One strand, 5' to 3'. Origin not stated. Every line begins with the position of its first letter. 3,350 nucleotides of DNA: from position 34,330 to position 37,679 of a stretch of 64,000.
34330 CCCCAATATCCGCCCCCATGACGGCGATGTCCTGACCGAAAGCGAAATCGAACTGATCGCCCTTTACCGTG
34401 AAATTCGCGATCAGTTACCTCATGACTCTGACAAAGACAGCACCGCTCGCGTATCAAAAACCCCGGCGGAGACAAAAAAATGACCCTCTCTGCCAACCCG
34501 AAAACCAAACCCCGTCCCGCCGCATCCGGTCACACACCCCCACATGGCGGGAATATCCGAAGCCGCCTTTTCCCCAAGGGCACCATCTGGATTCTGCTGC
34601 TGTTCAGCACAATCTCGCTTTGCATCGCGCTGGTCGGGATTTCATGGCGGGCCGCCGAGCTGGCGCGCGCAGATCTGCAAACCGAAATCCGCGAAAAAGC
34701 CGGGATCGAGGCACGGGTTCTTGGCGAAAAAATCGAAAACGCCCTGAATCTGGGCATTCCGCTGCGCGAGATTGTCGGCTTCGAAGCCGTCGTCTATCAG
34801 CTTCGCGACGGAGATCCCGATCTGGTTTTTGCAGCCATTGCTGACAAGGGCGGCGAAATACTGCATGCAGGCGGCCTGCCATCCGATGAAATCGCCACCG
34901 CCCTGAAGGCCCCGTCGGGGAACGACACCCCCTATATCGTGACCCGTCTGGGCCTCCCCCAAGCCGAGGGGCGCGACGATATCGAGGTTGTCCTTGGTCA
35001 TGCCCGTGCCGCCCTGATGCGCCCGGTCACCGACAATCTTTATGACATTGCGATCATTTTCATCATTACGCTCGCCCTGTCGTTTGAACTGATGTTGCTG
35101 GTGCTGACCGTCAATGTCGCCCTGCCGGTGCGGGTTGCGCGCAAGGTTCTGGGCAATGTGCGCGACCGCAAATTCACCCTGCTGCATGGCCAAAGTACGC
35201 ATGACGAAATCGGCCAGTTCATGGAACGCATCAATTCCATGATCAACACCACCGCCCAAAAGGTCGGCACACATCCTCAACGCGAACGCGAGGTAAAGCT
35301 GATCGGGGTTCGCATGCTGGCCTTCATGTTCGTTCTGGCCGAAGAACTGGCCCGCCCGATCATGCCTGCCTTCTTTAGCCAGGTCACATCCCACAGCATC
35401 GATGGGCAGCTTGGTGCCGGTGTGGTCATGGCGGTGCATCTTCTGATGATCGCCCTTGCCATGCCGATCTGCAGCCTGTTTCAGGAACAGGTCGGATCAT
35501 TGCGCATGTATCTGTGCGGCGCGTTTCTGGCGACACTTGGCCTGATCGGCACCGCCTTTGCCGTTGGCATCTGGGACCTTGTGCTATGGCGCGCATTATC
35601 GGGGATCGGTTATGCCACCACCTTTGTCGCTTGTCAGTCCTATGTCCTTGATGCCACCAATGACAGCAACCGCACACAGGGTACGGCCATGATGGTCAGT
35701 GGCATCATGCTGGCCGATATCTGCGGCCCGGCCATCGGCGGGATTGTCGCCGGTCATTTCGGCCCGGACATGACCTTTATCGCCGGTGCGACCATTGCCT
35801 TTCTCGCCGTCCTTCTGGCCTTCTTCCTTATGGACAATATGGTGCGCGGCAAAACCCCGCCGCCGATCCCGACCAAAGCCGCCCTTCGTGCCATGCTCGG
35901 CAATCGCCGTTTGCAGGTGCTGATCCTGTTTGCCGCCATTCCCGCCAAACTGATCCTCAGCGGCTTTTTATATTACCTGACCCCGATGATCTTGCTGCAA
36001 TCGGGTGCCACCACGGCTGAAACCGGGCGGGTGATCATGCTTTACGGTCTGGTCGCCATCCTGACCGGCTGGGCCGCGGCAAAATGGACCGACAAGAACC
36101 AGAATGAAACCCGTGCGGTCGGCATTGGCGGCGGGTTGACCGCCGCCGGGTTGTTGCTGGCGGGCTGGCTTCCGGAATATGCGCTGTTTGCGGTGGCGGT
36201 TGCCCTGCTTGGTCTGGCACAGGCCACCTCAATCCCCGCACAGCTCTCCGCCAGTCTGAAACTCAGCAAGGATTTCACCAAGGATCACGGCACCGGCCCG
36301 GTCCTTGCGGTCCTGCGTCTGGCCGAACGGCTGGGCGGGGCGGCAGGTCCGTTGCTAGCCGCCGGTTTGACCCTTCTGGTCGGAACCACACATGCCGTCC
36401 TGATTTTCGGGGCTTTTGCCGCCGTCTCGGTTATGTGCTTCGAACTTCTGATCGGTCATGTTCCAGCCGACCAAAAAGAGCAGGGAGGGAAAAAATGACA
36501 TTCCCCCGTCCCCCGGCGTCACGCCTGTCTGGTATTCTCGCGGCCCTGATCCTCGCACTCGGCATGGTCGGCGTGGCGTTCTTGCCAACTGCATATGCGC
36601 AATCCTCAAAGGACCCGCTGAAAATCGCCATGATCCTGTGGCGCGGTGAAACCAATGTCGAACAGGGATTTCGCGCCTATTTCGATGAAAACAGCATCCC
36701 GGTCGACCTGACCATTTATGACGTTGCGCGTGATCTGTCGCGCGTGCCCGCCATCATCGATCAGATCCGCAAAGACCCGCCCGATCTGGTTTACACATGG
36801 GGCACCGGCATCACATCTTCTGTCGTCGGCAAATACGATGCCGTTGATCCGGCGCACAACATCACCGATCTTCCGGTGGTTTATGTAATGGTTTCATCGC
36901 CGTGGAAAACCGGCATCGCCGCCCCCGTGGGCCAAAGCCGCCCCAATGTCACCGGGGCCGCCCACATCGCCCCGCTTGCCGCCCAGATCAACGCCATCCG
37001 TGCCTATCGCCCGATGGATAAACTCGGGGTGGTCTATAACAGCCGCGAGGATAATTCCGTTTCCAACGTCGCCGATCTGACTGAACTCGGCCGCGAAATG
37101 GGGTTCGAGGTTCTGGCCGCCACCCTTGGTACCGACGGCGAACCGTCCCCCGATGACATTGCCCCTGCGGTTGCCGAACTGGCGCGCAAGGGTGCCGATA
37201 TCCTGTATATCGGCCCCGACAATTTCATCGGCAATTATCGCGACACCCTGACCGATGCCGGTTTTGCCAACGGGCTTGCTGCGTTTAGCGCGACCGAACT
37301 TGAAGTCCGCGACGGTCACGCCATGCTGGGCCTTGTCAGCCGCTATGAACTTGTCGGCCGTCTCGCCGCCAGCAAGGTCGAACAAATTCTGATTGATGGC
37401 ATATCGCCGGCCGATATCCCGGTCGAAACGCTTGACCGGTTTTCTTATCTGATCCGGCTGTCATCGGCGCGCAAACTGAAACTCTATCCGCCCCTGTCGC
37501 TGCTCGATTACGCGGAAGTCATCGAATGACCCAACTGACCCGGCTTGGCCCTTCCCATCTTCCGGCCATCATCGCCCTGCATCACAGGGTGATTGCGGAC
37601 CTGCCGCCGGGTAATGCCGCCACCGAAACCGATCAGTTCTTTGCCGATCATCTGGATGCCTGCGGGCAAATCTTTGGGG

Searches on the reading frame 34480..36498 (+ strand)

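Call 63: search_protein_families(library=pfam, proteins=[window:34480-36498:+], max_evalue=0.0001)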
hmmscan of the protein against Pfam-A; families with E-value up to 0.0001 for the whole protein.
window:34480-36498:+ (672 aa): 3 families
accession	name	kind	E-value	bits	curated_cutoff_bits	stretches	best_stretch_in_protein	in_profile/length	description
PF07690.21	MFS_1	-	6.1e-34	117.9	33.4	1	280-593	4-320/347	Major Facilitator Superfamily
PF06779.20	MFS_4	-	8.8e-07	29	26.3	1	340-649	61-357/364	Uncharacterised MFS-type transporter YbfB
PF12832.13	MFS_1_like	-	3.5e-05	23.5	25.2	1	188-434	152-372/373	MFS_1 like family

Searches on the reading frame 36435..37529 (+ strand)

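Call 63: search_protein_families(library=pfam, proteins=[window:36435-37529:+], max_evalue=0.0001)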
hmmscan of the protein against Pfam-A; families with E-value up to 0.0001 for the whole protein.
window:36435-37529:+ (364 aa): 1 family
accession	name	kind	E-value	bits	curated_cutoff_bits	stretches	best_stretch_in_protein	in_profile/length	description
PF04392.18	ABC_sub_bind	-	7.8e-21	75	25.9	1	99-360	44-289/293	ABC transporter substrate binding protein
